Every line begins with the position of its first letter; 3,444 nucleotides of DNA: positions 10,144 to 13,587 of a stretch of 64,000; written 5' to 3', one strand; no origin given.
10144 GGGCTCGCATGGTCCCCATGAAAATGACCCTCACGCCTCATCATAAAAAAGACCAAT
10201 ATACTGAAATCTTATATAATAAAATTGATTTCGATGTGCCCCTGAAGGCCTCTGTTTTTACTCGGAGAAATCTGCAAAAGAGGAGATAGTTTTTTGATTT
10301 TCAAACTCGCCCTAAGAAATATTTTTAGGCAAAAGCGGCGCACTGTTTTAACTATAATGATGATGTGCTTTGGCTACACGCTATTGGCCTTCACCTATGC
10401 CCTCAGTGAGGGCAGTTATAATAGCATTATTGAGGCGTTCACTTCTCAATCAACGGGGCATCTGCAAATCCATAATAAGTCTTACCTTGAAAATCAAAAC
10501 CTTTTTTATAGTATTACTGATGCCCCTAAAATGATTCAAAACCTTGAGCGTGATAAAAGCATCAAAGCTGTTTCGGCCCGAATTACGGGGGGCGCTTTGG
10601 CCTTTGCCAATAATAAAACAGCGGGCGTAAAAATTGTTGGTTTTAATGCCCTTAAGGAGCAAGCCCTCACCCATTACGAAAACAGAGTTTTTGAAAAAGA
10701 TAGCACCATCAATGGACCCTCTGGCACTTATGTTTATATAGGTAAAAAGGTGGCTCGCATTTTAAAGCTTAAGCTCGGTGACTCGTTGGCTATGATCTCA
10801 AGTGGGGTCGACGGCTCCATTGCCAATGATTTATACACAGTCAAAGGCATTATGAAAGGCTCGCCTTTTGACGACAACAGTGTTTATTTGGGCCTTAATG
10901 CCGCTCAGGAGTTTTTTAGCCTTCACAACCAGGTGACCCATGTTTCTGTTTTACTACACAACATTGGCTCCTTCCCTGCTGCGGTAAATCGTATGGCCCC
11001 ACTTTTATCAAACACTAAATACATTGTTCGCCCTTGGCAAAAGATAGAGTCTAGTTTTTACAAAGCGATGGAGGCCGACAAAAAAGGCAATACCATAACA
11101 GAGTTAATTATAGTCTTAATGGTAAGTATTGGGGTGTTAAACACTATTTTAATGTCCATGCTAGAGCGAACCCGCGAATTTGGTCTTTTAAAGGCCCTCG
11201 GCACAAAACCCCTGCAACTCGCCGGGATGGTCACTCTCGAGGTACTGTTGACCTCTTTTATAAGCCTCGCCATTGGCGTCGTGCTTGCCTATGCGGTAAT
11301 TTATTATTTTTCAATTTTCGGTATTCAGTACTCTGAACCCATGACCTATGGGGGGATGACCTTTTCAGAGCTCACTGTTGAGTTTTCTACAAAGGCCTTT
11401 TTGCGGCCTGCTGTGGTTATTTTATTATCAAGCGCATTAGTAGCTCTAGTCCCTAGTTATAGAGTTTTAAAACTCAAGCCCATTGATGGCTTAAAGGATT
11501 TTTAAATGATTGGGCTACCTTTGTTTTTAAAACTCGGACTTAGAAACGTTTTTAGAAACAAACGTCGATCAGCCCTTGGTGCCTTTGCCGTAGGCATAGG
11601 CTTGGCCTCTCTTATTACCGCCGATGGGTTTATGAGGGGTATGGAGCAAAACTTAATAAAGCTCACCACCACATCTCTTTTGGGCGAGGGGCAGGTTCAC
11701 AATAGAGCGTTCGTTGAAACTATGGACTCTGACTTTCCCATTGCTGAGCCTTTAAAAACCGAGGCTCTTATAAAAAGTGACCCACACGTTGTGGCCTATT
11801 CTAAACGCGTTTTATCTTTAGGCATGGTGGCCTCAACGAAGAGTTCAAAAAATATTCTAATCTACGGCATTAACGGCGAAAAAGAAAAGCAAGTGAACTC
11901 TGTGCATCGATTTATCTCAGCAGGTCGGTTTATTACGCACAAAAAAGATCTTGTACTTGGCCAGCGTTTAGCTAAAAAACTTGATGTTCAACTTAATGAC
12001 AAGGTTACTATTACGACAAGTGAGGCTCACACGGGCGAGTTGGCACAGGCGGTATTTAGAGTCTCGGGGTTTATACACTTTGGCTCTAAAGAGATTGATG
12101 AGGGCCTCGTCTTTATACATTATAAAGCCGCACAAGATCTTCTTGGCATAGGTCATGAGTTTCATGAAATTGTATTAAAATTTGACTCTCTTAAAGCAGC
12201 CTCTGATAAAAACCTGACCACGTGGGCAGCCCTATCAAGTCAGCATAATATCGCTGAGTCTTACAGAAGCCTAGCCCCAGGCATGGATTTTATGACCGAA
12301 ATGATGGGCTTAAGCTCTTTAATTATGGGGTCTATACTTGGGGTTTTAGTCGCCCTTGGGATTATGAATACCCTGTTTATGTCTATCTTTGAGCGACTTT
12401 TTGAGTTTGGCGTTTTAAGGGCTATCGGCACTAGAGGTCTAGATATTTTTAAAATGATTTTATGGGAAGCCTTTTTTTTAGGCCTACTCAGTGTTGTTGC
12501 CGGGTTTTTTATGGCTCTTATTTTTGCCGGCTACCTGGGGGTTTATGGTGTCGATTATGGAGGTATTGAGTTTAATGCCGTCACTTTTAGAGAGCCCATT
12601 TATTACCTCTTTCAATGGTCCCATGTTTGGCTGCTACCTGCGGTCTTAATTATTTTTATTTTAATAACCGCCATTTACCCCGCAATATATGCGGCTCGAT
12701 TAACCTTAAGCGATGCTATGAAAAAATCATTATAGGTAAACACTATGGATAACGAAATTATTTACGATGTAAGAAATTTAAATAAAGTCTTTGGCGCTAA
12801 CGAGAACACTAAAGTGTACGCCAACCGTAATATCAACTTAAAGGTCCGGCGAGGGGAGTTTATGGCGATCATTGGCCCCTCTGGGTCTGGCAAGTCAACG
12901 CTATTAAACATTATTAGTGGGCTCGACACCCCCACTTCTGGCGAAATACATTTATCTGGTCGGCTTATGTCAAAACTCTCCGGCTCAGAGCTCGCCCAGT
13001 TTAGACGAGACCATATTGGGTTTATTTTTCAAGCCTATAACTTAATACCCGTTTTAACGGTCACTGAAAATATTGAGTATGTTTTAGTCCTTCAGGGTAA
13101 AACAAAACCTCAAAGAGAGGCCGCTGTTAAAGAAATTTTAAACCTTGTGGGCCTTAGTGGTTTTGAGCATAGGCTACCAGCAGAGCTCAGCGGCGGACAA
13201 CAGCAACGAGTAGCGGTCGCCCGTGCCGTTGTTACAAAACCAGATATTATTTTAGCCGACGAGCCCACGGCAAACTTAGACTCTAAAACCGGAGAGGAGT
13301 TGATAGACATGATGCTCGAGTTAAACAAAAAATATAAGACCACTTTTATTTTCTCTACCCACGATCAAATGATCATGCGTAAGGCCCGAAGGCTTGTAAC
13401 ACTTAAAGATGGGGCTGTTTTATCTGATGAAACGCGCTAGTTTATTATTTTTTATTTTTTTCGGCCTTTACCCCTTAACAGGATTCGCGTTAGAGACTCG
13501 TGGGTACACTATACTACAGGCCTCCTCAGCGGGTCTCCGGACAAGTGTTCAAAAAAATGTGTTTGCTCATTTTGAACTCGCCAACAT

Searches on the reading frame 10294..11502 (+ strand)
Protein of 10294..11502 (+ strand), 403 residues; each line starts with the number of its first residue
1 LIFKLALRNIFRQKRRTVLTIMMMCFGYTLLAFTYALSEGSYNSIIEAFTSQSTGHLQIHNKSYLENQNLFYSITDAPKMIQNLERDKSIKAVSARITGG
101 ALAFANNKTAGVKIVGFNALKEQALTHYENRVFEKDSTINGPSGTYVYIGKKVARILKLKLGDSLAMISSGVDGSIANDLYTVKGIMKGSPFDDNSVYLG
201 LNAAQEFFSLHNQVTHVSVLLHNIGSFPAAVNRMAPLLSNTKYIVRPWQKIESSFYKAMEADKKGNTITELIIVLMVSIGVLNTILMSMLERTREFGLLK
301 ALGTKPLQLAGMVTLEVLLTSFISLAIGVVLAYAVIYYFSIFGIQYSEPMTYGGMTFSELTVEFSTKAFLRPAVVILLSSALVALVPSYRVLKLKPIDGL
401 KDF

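Call 32: search_protein_families(library=pfam, proteins=[window:10294-11502:+], max_evalue=0.001)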
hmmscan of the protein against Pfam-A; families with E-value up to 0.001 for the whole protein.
window:10294-11502:+ (403 aa): 2 families
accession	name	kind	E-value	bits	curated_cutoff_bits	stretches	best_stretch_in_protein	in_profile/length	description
PF02687.27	FtsX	-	2.6e-16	60.2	25.5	1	271-396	5-120/120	FtsX-like permease C-terminal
PF12704.14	MacB_PCD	-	3.9e-12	47.3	27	1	17-234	1-204/207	MacB-like periplasmic core domain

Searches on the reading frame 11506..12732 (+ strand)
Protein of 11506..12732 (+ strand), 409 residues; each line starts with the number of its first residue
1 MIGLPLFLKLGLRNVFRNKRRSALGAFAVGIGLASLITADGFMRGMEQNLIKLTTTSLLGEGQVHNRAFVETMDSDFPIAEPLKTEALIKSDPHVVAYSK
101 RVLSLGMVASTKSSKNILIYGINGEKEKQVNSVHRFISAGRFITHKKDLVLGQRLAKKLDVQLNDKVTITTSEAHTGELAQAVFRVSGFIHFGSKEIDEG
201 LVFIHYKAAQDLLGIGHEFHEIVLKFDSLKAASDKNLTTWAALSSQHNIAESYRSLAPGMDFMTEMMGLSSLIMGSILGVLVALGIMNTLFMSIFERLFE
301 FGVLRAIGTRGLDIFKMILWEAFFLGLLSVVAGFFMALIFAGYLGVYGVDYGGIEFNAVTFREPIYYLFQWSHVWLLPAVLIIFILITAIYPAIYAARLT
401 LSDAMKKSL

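Call 32: search_protein_families(library=pfam, proteins=[window:11506-12732:+], max_evalue=0.001)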
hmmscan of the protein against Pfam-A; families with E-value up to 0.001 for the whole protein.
window:11506-12732:+ (409 aa): 2 families
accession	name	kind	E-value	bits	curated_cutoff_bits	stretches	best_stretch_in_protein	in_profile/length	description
PF02687.27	FtsX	-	1.1e-14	54.9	25.5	1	273-399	2-118/120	FtsX-like permease C-terminal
PF12704.14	MacB_PCD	-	1.2e-10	42.4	27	1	22-228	1-193/207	MacB-like periplasmic core domain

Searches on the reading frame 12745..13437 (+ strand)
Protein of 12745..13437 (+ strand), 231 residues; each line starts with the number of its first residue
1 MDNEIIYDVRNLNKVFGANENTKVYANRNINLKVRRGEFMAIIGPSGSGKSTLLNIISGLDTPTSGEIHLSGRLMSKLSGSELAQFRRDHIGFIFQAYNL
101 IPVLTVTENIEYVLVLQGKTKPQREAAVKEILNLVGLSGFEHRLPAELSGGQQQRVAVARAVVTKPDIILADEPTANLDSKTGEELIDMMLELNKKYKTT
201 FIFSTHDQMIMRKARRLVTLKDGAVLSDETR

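Call 32: search_protein_families(library=pfam, proteins=[window:12745-13437:+], max_evalue=0.001)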
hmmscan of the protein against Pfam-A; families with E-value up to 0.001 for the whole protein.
window:12745-13437:+ (231 aa): 7 families
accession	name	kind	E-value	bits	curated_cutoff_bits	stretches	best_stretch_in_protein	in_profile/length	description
PF00005.33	ABC_tran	-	9e-40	136.9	25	1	28-176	2-137/137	ABC transporter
PF13304.12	AAA_21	-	1.4e-09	38.9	27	1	39-60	1-22/304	AAA domain, putative AbiEii toxin, Type IV TA system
PF02463.25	SMC_N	-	1.5e-09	38.1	40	1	127-220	119-211/220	RecF/RecN/SMC N terminal domain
PF13555.12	AAA_29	-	5.1e-05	23.4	27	1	33-58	18-43/61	P-loop containing region of AAA domain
PF13175.12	AAA_15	-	0.00031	20.9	32.1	0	24-58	13-44/374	AAA ATPase domain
PF13476.12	AAA_23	-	0.00037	21.6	27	0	20-57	5-39/201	AAA domain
PF03193.22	RsgA_GTPase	-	0.00047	20.4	30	0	33-65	103-134/174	RsgA GTPase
